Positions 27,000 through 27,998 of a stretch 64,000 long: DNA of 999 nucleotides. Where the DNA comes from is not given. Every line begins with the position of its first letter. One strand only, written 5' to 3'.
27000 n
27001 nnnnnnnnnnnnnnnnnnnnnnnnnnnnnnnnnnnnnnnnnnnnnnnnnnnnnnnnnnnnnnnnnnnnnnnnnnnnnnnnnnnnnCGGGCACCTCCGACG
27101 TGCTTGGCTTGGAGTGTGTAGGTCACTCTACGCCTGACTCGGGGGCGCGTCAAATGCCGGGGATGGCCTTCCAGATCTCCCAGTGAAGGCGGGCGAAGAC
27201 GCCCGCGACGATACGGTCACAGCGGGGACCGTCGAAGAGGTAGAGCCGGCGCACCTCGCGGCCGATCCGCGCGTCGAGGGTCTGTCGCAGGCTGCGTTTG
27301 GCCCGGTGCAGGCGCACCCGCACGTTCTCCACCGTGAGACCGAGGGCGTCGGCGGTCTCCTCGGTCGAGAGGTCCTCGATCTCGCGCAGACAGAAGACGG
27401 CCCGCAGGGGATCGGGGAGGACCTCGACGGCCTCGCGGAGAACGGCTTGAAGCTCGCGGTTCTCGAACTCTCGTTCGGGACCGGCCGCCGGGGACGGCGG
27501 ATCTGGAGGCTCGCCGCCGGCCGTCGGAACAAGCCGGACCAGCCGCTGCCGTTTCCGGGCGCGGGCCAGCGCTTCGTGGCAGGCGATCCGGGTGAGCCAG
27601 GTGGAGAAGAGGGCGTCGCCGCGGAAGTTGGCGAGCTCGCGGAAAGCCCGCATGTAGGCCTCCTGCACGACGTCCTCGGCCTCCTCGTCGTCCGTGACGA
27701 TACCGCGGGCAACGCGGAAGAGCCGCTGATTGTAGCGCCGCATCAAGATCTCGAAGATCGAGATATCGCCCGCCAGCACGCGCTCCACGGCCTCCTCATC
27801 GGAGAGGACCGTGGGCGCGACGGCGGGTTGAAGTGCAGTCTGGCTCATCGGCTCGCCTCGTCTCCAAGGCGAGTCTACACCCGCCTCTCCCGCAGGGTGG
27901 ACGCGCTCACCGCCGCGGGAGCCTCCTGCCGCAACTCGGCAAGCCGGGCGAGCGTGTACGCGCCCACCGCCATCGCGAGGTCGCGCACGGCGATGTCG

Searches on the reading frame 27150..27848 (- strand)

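Call 96: search_protein_families(library=pfam, proteins=[window:27150-27848:-], max_evalue=0.0001)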
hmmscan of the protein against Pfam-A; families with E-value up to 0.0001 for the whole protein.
window:27150-27848:- (232 aa): 3 families
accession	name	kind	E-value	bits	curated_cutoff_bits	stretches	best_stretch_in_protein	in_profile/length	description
PF04542.20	Sigma70_r2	-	1.7e-15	57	24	1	35-102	1-70/71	Sigma-70 region 2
PF08281.18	Sigma70_r4_2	-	1.5e-13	50.6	25.7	1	137-187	4-54/54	Sigma-70, region 4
PF04545.22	Sigma70_r4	-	2.3e-09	37.1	24.1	1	141-189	2-50/50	Sigma-70, region 4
